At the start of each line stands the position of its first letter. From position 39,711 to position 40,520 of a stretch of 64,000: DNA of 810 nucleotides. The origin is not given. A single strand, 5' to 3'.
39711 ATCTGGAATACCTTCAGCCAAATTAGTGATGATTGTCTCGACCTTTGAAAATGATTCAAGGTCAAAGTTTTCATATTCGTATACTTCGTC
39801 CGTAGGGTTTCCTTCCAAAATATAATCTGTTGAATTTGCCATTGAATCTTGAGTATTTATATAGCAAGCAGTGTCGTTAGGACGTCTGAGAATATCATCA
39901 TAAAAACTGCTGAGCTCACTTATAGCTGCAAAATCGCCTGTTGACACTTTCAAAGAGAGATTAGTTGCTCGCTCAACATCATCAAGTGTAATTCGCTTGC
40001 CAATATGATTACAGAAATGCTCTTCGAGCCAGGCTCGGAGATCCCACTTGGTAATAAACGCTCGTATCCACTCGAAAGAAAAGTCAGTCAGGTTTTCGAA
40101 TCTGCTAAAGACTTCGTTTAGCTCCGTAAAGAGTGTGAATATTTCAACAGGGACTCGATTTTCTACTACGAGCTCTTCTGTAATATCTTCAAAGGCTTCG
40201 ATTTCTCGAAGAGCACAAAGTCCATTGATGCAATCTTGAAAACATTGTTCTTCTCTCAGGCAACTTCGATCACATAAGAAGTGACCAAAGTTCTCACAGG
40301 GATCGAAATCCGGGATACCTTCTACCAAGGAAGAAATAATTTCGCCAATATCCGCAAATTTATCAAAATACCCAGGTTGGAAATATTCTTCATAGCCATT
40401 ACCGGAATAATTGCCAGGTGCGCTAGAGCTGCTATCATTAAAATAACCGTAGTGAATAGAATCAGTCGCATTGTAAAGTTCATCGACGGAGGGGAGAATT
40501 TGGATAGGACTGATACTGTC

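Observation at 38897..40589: Single ~1.7-kb exon encoding a tandemly duplicated ~190-aa cysteine module with no recognisable family, immediately downstream of the TIL array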

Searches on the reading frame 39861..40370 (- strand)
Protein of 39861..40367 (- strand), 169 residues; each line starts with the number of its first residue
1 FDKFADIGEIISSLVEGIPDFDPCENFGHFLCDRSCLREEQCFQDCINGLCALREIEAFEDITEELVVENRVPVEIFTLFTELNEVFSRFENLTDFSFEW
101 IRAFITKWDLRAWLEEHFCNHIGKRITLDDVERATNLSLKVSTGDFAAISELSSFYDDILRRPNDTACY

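Call 5: search_protein_families(library=pfam, max_evalue=10, proteins=[window:39861-40367:-])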
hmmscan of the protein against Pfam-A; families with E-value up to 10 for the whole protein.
seq(169 aa): 0 families

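Call 6: search_solved_structures(query=window:39861-40367:-, max_evalue=10)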
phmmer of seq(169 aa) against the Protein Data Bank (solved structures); distinct sequences matched with E-value up to 10: 2.
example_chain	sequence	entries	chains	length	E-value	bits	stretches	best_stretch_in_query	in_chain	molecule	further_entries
7di1_A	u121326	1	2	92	0.51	13.6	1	114-156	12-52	mkDPBB_sym_86 protein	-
4rf6_A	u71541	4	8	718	0.82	12.9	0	34-57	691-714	Arginine kinase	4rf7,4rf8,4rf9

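Call 25: find_related_loci(query=A2, collection=metagenome_contigs, flank=10000)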
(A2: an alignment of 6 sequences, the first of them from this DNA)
Query A2 (170 aa) in metagenome_contigs; peptide patterns used: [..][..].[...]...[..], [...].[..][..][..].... (x = any residue, [..] = any of these).
276 stretches matched a pattern; 2 encode a relative of the query (tblastn E <= 1e-3); 2 distinct loci.
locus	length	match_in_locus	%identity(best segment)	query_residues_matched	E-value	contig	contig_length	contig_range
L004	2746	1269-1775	53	2-170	1e-66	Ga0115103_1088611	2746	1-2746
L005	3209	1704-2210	53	2-170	3e-66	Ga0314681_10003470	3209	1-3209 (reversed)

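Call 27: predict_structure(alignment_id=A2)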
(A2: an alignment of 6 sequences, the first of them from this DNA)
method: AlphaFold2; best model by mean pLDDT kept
length: 170 residues; sequences in the alignment: 6
mean_pLDDT: 85.0   pTM: 0.74
mean pLDDT of the five models: 85.0, 82.1, 80.0, 78.9, 76.0
residues with pLDDT >= 90: 65; 70-90: 88; 50-70: 16; < 50: 1
segments of 3 or more residues with pLDDT < 50: none
pLDDT, mean of each block of 10 residues (from residue 1): 63 72 88 92 96 90 92 93 85 70 90 90 87 85 83 85 82
secondary structure, 60 per line:
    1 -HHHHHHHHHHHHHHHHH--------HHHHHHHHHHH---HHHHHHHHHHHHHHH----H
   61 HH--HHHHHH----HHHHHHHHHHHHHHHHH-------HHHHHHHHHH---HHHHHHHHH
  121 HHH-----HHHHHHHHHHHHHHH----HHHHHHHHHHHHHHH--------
elements in order: H2-18 H27-37 H41-55 H65-70 H75-91 H99-108 H112-123 H129-143 H148-162

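Call 29: search_protein_representatives(alignment_id=A2)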
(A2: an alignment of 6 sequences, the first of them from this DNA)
Query: 6 sequences, 170 profile positions. Proteins with E-value up to 0.001 (for the whole library): 8; up to 1e-10: 4; up to 1e-30: 3. The best 8 are listed.
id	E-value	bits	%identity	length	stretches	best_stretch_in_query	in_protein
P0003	4.2e-98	342.5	-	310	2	1-170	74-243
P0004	3.1e-44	167.2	-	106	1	51-157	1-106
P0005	3.7e-33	131.1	-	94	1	29-116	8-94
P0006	1.6e-13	67.2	-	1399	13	6-58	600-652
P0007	8.0e-10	55.2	-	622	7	71-121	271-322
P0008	4.6e-05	39.7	-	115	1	1-30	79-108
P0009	8.2e-05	38.9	-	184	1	1-30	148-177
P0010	2.1e-04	37.6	-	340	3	10-78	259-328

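Call 32: find_encoding_contigs(protein=P0009, flank=10000)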
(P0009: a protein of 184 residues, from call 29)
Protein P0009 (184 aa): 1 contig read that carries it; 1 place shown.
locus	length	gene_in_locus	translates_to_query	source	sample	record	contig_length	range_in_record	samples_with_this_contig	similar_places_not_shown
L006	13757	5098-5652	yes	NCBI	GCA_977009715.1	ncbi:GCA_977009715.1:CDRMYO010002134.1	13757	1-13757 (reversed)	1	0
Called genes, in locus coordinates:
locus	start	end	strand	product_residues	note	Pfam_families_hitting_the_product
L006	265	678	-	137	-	-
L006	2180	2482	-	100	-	PF00102:Y_phosphatase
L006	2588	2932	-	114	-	PF00102:Y_phosphatase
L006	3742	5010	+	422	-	PF01826:TIL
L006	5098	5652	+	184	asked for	-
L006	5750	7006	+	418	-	-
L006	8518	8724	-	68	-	-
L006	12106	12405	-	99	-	-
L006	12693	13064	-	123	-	-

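Call 42: fold_search(model_id=the predicted structure, library=pdb)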
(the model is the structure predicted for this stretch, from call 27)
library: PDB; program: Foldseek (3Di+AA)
matches with E <= 10: 33; with E <= 0.001: 0
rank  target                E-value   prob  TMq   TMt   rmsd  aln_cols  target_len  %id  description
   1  8umt_D                1.8e+00  0.08  0.18  0.10  14.4       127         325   13  Atomic model of the human CTF18-RFC-PCNA binary complex in the three-subunit binding state (state 2) (released 2024-05-08)
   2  8umu_D                2.6e+00  0.07  0.18  0.11  14.8       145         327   12  Atomic model of the human CTF18-RFC-PCNA binary complex in the four-subunit binding state (state 3) (released 2024-05-08)
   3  2r6x_B                3.3e+00  0.02  0.12  0.12  17.9       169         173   10  Structure of a D35N variant PduO-type ATP:co(I)rrinoid adenosyltransferase from Lactobacillus reuteri complexed with A (released 2007-12-18)
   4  7vkt_A                3.3e+00  0.02  0.13  0.09  20.6       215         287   12  cryo-EM structure of LTB4-bound BLT1 in complex with Gi protein (released 2022-03-09)
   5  7upp_A                3.4e+00  0.04  0.17  0.13  16.8       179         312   11  Crystal structure of designed heterotrimeric assembly DHT03_2arm_A21/B21/C long (released 2022-12-14)
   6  4eru_A                3.8e+00  0.05  0.18  0.19  21.8       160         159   14  Crystal Structure of Putative Cytoplasmic Protein, YciF Bacterial Stress Response Protein from Salmonella enterica (released 2012-06-06)
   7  3kkc_C                3.8e+00  0.05  0.20  0.19  15.0       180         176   13  The crystal structure OF TetR transcriptional regulator from Streptococcus agalactiae 2603V (released 2009-11-17)
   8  7w75_C                3.8e+00  0.03  0.15  0.16  17.0       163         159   13  Crystal structure of the K. lactis Bre1 RBD in complex with Rad6, crystal form I (released 2023-03-29)
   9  8t1o_B                4.5e+00  0.02  0.14  0.07  15.0       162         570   14  AP2 bound to MSP2N2 nanodisc with Tgn38 cargo peptide; composite map (released 2023-07-12)
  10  8t1d_B                4.7e+00  0.03  0.16  0.07  14.9       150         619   10  Open-state cryo-EM structure of full-length human TRPV4 in complex with agonist 4a-PDD (released 2023-07-05)
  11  7uni_B                5.0e+00  0.03  0.19  0.14  19.7       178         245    8  De novo designed chlorophyll dimer protein with Zn pheophorbide a methyl ester, SP2-ZnPPaM (released 2023-04-19)
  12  8ym5_F                5.8e+00  0.04  0.20  0.21  16.0       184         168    9  Structure of Caspase-8/cFLIP death effector domain assembly (released 2024-10-30)
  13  8oyx_B                5.8e+00  0.02  0.17  0.14  15.5       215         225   14  De novo designed soluble GPCR-like fold GLF_18 (released 2023-10-18)
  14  7tmv_A                6.5e+00  0.03  0.18  0.19  19.8       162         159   15  Crystal structure of a Putative structural protein from Klebsiella pneumoniae (released 2022-02-02)
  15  1ym7_D                6.5e+00  0.01  0.13  0.06  16.5       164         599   13  G Protein-Coupled Receptor Kinase 2 (GRK2) (released 2005-07-05)
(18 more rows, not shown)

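Call 48: search_protein_families(library=pfam, alignment_id=A2, max_evalue=10)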
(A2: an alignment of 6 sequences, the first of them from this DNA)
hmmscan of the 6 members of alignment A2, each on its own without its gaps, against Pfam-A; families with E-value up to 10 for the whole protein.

A. member 1, seq(170 aa): 0 families

B. families by the number of members that match (of 6 scanned): 0 families

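Call 49: search_solved_structures(query=A2, max_evalue=10)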
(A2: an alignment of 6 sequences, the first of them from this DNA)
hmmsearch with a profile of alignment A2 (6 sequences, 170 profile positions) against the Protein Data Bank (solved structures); distinct sequences matched with E-value up to 10: 5.
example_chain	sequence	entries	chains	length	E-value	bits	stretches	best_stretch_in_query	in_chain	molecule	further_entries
4xgu_A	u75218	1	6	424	0.015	18.4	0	56-103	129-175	Putative pachytene checkpoint protein 2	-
6y1y_A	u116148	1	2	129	1.6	11.9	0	82-115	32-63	CheA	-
2awi_A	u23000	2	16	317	1.9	11.6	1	81-164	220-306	PrgX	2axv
2aw6_A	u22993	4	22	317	2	11.6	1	82-164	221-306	PrgX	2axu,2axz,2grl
3bk7_A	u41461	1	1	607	2.3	11.3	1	4-39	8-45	ABC transporter ATP-binding protein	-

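Call 84: fold_search(model_id=the predicted structure, library=viral)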
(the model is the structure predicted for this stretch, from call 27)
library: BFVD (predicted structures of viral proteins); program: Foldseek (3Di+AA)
matches with E <= 10: 47; with E <= 0.001: 0
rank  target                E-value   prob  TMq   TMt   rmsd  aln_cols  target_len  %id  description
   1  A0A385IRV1            1.2e+00  0.04  0.16  0.12  21.7       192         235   10  (no name in the UniProt tables at hand)
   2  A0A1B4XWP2            2.2e+00  0.06  0.20  0.13  18.0       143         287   12  Uncharacterized protein [Tenacibaculum phage pT24]
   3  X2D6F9                2.3e+00  0.02  0.13  0.11  21.2       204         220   11  Nsp2TF protein (Fragment) [Kibale red colobus virus 2]
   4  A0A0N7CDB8            2.9e+00  0.04  0.18  0.08  21.6       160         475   13  Uncharacterized protein [Salmonella phage 38]
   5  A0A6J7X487            2.9e+00  0.03  0.15  0.15  20.3       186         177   13  Uncharacterized protein [uncultured Caudovirales phage]
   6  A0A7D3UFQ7            3.7e+00  0.03  0.16  0.14  16.5       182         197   12  (no name in the UniProt tables at hand)
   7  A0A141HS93            4.1e+00  0.02  0.15  0.04  22.4       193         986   14  (no name in the UniProt tables at hand)
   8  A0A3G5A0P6            4.4e+00  0.02  0.17  0.14  26.2       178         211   15  Uncharacterized protein [Harvfovirus sp.]
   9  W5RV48                4.4e+00  0.01  0.13  0.12  26.7       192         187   14  Uncharacterized protein [Staphylococcus phage vB_SepS_SEP9]
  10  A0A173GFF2            4.6e+00  0.03  0.20  0.21  16.7       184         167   10  Uncharacterized protein [Erwinia phage vB_EamM_Deimos-Minion]
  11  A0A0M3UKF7            4.6e+00  0.03  0.19  0.13  19.1       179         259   10  Uncharacterized protein [Mycobacterium phage Archie]
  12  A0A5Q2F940            4.9e+00  0.03  0.16  0.15  19.4       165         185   11  (no name in the UniProt tables at hand)
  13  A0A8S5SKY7            5.1e+00  0.14  0.18  0.26   7.3        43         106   19  SEPTATION RING FORMATION REGULATOR EZRA PROTEIN, DIVISOME, FTSZ, CELL.6A [Siphoviridae sp. ctrCN24]
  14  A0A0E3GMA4            5.1e+00  0.07  0.18  0.12  11.7        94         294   14  (no name in the UniProt tables at hand)
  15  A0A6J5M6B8            5.4e+00  0.03  0.17  0.18  20.8       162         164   13  Uncharacterized protein [uncultured Caudovirales phage]
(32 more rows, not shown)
